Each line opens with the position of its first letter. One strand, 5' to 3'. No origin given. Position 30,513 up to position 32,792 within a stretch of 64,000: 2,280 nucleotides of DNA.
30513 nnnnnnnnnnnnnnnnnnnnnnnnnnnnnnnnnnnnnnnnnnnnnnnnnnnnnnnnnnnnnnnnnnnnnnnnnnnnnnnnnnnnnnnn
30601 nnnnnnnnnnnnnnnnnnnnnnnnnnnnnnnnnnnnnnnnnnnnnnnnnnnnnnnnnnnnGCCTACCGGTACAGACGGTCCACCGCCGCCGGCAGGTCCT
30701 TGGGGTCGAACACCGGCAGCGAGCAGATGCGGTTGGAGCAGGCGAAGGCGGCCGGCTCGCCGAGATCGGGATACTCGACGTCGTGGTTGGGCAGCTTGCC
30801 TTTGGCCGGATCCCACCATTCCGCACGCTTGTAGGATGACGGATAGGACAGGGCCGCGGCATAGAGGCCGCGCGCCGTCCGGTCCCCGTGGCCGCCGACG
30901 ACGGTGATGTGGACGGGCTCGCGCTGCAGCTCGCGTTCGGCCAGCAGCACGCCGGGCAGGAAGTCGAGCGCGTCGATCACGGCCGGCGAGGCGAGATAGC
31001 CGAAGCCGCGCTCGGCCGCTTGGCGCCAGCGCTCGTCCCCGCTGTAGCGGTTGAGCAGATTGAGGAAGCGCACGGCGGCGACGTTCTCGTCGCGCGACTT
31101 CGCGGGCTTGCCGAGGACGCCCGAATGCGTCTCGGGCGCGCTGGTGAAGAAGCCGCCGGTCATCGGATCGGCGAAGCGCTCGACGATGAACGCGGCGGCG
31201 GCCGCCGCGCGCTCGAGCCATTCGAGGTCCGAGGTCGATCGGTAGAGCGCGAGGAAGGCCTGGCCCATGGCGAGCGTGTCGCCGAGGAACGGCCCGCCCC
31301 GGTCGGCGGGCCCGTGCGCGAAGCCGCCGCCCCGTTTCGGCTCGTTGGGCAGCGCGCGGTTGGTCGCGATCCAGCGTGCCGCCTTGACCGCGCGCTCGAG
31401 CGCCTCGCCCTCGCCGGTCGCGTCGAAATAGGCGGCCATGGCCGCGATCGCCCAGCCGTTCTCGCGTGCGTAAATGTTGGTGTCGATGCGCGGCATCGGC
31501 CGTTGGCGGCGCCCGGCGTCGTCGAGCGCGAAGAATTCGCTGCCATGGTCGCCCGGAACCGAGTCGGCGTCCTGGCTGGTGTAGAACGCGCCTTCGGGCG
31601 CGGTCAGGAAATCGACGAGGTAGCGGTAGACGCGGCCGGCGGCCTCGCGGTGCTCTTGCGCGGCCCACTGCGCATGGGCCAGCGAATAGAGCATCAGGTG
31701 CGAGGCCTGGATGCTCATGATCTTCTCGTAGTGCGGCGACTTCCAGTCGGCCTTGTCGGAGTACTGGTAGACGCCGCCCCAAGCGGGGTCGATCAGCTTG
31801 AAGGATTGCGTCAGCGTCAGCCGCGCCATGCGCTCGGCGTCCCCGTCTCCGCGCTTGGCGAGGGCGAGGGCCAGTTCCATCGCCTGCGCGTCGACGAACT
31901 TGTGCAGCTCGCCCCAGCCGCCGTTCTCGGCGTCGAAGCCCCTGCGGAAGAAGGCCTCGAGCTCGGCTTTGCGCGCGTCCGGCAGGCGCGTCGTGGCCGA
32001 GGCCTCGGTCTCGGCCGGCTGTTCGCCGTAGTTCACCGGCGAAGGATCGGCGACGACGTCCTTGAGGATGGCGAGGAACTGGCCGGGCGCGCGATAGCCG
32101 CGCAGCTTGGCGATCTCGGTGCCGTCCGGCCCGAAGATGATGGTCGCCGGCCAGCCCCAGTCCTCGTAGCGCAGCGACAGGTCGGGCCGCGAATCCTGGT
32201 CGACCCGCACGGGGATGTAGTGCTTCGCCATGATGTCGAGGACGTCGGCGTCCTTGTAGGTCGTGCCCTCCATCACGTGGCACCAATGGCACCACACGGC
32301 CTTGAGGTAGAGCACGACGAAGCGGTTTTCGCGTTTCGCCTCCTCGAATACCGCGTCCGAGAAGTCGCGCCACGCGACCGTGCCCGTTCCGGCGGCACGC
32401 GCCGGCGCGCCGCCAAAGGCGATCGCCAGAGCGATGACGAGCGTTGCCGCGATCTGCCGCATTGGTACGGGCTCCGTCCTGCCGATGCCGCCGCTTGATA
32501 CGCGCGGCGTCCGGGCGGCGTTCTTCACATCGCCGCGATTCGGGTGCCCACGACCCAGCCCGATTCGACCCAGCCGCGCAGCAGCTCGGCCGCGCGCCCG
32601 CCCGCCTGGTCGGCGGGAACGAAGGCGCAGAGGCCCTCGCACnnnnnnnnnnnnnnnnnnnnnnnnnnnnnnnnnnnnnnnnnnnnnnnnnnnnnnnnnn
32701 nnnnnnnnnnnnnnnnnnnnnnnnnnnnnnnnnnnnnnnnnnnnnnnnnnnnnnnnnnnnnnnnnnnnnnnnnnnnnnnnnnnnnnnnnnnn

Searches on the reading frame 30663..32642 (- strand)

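Call 8: search_protein_families(library=pfam, proteins=[window:30663-32642:-], max_evalue=0.01)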
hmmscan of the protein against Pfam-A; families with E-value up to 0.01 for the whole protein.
window:30663-32642:- (659 aa): 4 families
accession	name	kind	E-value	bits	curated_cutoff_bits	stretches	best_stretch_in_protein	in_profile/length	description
PF03190.21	Thioredox_DsbH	-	8e-22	78.4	27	1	88-176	19-115/163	Protein of unknown function, DUF255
PF13899.12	Thioredoxin_7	-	1.3e-11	44.9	27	1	90-172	1-83/83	Thioredoxin-like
PF13098.12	Thioredoxin_2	-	9.3e-07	29.6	27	1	102-193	1-104/104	Thioredoxin-like domain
PF00085.26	Thioredoxin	-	0.0016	18.8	23.5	1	96-192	7-100/103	Thioredoxin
